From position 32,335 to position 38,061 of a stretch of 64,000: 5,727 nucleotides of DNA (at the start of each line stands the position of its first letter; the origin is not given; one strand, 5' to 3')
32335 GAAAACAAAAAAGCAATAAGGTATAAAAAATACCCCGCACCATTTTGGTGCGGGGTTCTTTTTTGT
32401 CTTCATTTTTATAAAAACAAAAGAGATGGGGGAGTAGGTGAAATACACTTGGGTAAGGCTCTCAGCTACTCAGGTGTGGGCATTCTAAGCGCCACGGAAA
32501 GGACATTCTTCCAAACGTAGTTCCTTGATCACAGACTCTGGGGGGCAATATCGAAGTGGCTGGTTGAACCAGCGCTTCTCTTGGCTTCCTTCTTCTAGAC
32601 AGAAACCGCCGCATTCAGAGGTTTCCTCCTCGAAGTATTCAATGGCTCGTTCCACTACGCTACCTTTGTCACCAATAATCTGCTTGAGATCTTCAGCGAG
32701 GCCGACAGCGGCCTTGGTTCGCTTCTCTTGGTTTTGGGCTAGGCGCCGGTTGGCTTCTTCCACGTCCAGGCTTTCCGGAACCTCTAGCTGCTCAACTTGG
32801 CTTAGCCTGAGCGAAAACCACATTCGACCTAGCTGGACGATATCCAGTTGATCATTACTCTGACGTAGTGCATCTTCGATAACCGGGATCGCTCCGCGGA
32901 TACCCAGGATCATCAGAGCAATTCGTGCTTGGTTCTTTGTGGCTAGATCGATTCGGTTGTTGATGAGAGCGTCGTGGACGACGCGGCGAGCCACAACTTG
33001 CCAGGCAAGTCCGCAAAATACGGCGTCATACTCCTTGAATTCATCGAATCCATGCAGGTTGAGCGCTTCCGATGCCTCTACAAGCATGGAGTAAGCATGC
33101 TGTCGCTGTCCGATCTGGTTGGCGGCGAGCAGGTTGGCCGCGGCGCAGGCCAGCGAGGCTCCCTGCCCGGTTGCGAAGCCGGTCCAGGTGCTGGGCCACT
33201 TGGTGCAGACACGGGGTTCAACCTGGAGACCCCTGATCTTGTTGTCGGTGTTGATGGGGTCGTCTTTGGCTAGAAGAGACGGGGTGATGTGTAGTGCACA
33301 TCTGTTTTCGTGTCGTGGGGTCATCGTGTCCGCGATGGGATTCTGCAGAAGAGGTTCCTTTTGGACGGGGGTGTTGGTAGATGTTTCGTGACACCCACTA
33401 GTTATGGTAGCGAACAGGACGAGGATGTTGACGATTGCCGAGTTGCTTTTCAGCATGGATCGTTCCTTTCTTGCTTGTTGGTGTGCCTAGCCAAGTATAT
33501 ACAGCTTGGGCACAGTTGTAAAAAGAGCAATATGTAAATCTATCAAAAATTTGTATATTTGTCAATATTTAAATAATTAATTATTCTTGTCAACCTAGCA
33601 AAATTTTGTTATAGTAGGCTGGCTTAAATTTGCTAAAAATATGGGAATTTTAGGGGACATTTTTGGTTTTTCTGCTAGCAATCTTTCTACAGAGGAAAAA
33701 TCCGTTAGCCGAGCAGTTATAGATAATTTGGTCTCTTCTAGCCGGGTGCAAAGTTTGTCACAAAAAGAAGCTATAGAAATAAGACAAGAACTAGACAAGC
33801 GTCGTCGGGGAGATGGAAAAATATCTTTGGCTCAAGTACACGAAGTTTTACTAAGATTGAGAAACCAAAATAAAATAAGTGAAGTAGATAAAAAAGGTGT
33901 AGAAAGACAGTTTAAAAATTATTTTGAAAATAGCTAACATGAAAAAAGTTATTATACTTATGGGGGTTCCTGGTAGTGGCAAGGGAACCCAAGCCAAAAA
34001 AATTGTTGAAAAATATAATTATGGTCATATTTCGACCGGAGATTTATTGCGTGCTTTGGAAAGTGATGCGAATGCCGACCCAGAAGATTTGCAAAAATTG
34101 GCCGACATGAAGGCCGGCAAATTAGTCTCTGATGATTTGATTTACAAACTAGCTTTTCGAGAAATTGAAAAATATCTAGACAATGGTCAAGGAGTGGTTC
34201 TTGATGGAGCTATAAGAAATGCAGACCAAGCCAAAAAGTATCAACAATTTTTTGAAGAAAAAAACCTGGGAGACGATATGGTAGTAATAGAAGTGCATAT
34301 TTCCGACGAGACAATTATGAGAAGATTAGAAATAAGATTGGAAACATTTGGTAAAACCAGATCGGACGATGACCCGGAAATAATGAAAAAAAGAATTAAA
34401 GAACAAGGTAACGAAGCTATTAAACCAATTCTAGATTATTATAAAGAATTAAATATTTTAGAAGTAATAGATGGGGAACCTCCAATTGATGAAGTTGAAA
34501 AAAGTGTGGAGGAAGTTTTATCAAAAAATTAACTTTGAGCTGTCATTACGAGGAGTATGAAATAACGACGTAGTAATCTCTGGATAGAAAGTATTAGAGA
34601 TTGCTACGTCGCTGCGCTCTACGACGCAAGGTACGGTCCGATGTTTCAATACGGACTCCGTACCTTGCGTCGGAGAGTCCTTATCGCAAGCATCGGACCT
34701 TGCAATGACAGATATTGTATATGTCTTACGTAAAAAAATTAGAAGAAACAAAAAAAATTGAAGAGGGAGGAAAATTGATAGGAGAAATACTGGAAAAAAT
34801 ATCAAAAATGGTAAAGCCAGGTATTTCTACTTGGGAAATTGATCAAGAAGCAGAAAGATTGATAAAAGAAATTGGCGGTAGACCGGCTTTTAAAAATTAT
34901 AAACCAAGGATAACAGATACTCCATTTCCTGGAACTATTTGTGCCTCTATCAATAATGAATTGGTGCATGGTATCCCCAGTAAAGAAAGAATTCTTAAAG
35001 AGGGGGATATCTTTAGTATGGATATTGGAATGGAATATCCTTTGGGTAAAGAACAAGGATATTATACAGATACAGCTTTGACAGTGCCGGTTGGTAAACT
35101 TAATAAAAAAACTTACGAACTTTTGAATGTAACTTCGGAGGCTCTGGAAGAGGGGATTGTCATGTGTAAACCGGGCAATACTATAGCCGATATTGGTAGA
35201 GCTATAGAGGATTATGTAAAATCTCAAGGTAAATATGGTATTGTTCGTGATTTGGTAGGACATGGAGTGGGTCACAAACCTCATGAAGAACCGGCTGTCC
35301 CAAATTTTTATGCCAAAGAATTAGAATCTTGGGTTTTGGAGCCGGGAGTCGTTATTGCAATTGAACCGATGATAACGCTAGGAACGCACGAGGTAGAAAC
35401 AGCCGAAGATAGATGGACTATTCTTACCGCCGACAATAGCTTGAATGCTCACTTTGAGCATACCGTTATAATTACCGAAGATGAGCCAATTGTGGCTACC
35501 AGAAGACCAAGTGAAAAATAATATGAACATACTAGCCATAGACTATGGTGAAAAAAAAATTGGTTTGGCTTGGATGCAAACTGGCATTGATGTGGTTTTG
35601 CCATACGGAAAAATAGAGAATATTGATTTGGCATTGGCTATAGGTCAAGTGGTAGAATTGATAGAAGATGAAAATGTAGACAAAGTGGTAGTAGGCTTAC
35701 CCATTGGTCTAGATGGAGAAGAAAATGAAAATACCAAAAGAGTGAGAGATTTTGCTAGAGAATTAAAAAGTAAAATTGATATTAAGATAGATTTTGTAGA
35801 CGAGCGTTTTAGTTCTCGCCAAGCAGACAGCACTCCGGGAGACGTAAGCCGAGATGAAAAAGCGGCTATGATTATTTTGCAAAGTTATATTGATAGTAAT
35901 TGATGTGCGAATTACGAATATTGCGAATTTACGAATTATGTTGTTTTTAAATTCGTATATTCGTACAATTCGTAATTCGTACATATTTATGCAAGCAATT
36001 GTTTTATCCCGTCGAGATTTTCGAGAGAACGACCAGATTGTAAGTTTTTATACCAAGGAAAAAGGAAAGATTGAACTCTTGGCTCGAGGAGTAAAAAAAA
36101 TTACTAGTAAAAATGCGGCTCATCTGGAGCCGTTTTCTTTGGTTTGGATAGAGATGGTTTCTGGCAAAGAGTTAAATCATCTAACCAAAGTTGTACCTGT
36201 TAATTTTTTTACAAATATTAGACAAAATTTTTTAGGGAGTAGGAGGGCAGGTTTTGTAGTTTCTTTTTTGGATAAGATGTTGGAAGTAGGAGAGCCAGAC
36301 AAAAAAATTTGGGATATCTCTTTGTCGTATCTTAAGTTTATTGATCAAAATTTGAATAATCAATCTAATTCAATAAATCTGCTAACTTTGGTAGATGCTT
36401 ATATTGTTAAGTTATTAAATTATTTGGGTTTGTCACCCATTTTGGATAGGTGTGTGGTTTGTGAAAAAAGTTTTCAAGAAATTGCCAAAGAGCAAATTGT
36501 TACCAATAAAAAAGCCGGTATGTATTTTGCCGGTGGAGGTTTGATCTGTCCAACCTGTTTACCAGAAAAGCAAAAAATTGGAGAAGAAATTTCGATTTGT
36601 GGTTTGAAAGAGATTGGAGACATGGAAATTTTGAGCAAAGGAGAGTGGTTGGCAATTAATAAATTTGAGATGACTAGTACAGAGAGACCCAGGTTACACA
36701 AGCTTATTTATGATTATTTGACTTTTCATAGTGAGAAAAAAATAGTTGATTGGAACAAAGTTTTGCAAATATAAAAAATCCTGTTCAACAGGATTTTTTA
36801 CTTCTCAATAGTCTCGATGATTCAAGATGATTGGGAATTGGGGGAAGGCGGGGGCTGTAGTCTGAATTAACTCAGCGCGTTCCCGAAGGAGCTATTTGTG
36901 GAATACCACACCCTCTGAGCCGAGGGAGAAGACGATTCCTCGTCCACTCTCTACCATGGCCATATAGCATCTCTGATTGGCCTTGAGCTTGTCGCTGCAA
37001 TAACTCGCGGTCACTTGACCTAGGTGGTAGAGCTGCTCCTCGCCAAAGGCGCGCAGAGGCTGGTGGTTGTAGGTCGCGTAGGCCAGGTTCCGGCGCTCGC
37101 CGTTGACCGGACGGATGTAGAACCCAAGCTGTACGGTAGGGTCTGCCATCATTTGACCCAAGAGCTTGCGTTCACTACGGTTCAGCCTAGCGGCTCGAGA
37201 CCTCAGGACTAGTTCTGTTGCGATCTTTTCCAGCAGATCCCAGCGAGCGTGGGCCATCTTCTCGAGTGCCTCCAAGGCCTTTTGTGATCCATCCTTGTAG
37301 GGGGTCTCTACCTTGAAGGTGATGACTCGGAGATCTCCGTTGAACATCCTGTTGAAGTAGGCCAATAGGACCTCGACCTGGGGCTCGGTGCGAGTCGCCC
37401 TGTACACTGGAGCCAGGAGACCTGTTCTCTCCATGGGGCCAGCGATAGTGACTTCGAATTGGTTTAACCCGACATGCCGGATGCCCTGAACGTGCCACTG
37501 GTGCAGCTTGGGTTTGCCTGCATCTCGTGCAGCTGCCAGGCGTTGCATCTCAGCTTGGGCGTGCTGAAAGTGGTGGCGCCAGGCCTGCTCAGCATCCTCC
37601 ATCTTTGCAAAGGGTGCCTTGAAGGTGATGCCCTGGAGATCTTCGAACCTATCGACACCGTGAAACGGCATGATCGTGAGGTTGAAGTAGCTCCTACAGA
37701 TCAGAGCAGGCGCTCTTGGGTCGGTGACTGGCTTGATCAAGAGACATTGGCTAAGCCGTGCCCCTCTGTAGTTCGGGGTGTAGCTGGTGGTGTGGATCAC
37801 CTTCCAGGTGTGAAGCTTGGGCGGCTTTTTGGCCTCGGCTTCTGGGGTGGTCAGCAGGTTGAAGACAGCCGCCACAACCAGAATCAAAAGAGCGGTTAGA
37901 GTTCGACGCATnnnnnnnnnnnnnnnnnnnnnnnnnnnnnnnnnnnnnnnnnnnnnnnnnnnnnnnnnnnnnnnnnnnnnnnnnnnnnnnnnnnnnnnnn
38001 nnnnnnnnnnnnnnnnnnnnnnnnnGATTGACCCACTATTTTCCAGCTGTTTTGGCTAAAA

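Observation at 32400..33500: GC-rich lipoprotein gene wedged, in antisense, between secY and adk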

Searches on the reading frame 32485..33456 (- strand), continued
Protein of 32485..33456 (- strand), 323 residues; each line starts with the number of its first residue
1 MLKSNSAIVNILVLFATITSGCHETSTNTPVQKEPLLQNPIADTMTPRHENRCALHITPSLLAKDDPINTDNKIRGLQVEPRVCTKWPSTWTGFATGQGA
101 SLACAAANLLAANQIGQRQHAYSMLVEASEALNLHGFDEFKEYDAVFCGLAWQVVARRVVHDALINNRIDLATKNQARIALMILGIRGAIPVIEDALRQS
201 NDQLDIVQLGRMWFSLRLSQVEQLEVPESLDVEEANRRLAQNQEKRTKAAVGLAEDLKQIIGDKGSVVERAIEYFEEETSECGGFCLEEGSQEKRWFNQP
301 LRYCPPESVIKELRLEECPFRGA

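Call 65: fold_search(model_id=the predicted structure, library=viral)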
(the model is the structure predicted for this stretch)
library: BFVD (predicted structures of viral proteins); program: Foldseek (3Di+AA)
matches with E <= 10: 43; with E <= 0.001: 0
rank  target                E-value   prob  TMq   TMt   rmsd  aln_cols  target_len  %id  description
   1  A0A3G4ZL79            2.2e+00  0.07  0.16  0.16  18.0       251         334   10  Uncharacterized protein [Terrestrivirus sp.]
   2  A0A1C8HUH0            2.3e+00  0.09  0.14  0.17  23.6       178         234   12  (no name in the UniProt tables at hand)
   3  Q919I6                2.3e+00  0.04  0.15  0.06  20.1       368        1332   13  CUN089 putative helicase-1, DNA replication, similar to AcMNPV ORF95 [Culex nigripalpus nucleopolyhedrovirus (isolate Florida/1997)]
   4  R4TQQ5                3.0e+00  0.08  0.20  0.19  22.1       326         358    7  (no name in the UniProt tables at hand)
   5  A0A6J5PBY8            3.0e+00  0.07  0.12  0.13  22.7       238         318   10  Uncharacterized protein [uncultured Caudovirales phage]
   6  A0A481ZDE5            3.1e+00  0.05  0.18  0.17  21.0       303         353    8  ribonucleoside-diphosphate reductase [Pithovirus LCPAC404]
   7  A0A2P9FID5            3.7e+00  0.05  0.19  0.12  23.4       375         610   10  (no name in the UniProt tables at hand)
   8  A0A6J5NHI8            4.3e+00  0.06  0.14  0.08  25.6       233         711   14  Uncharacterized protein [uncultured Caudovirales phage]
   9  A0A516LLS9            4.5e+00  0.02  0.11  0.13  27.4       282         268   12  (no name in the UniProt tables at hand)
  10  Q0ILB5                4.7e+00  0.03  0.14  0.19  17.8       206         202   11  ORF4 [Leucania separata nucleopolyhedrovirus]
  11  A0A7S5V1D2            4.9e+00  0.07  0.15  0.21  18.4       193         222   12  (no name in the UniProt tables at hand)
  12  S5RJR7                4.9e+00  0.06  0.14  0.23  17.0       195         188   12  Putative C2 protein [hypericum associated gemycircularvirus 1]
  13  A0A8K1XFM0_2          5.6e+00  0.02  0.13  0.06  18.8       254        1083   11  RNA-directed RNA polymerase [Fushun monolepta lauta xinmovirus 2]
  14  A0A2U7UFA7            5.9e+00  0.06  0.11  0.21  10.6       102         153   14  Uncharacterized protein [Pandoravirus macleodensis]
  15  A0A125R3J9            5.9e+00  0.06  0.12  0.21  19.4       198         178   11  Uncharacterized protein [Human gemycircularvirus GeTz1]
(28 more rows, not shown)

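Call 77: search_solved_structures(query=A1, max_evalue=1)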
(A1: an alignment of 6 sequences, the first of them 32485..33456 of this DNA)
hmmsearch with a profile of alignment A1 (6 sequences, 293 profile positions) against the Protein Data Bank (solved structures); distinct sequences matched with E-value up to 1: 2.
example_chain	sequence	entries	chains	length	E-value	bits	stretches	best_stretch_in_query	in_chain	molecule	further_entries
8uzp_M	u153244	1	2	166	0.46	13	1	136-232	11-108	stem_mimetic_01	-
8hyj_E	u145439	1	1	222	0.56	12.8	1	96-156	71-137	DNA-directed RNA polymerase V subunit 5A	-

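Call 78: search_protein_families(library=padloc, proteins=[window:32485-33456:-], max_evalue=0.1)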
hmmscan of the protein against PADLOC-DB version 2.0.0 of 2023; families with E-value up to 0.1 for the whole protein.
window:32485-33456:- (323 aa): 0 families

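Call 79: search_protein_families(library=pfam, alignment_id=A1, max_evalue=1)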
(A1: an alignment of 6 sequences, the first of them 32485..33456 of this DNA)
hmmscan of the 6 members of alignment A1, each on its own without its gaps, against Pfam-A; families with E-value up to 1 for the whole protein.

A. member 1, window:32485-33456:- (323 aa): 0 families

B. families by the number of members that match (of 6 scanned): 6 families
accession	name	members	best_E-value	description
PF08620.15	RPAP1_C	2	0.0079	RPAP1-like, C-terminal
PF10152.14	CCDC53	1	0.028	Subunit CCDC53 of WASH complex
PF20459.4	DUF6712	1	0.067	Family of unknown function (DUF6712)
PF07707.21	BACK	1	0.12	BTB And C-terminal Kelch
PF09387.16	MRP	1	0.12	Mitochondrial RNA binding protein MRP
PF02283.22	CobU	1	0.17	Cobinamide kinase / cobinamide phosphate guanyltransferase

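Call 81: search_dna_similar(query=window:32485-33456:-, collection=plasmids, mode=protein, max_evalue=0.001)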
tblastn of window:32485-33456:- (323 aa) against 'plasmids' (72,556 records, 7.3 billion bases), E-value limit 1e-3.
No match.

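Call 82: search_dna_similar(query=window:32485-33456:-, collection=phages, mode=protein, max_evalue=0.001)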
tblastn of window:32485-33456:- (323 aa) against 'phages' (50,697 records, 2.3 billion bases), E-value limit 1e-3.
No match.

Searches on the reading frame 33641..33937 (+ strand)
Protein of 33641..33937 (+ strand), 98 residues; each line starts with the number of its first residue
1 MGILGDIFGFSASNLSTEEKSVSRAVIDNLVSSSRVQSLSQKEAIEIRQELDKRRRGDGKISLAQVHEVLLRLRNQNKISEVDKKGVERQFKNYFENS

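Call 12: search_protein_families(library=pfam, proteins=[window:33641-33937:+], max_evalue=1)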
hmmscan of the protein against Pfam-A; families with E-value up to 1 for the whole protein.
window:33641-33937:+ (98 aa): 2 families
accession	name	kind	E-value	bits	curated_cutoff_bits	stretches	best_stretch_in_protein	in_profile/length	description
PF03551.20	PadR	-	0.043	14.2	27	1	44-95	12-63/75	Transcriptional regulator PadR-like family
PF21984.2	DnaD_N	-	0.056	14.1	27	1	24-78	44-98/101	DnaD N-terminal domain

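Call 13: search_protein_families(library=ncbifam, proteins=[window:33641-33937:+], max_evalue=1)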
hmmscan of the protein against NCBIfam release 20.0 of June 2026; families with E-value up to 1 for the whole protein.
window:33641-33937:+ (98 aa): 0 families

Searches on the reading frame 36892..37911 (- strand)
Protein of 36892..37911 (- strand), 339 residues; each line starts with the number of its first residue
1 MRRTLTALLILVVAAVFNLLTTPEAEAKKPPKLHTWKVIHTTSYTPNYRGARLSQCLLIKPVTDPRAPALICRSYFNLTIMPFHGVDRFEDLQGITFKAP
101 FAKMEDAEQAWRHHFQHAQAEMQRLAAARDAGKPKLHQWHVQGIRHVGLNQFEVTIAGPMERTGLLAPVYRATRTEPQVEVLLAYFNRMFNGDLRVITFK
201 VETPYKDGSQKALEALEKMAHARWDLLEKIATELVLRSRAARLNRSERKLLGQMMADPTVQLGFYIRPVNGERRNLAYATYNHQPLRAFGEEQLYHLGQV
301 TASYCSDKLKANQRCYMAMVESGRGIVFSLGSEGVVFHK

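Call 12: search_protein_families(library=pfam, proteins=[window:36892-37911:-], max_evalue=1)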
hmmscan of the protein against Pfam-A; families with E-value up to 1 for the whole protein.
window:36892-37911:- (339 aa): 0 families

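Call 13: search_protein_families(library=ncbifam, proteins=[window:36892-37911:-], max_evalue=1)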
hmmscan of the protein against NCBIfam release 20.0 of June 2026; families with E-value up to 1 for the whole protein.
window:36892-37911:- (339 aa): 0 families

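Call 37: search_protein_families(library=phrogs, proteins=[window:36892-37911:-], max_evalue=0.1)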
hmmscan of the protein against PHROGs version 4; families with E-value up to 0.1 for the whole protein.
window:36892-37911:- (339 aa): 0 families

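Call 38: find_homologous_proteins(query=window:36892-37911:-, max_evalue=0.001)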
Query window:36892-37911:- (339 aa): 1 proteins with E <= 0.001 among 5400 candidates.
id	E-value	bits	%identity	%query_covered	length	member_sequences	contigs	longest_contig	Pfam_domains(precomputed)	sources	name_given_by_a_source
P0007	4.7e-228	774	100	100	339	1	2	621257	-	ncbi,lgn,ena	-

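Call 78: search_protein_families(library=padloc, proteins=[window:36892-37911:-], max_evalue=0.1)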
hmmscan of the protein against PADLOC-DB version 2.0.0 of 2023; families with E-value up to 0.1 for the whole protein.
window:36892-37911:- (339 aa): 0 families

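Call 83: find_related_loci(query=window:36892-37911:-, collection=viral_contigs, flank=5000)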
Query window:36892-37911:- (339 aa) in viral_contigs; peptide patterns used: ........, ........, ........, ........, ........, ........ (x = any residue, [..] = any of these).
No stretch of DNA in the collection matches any of the patterns.
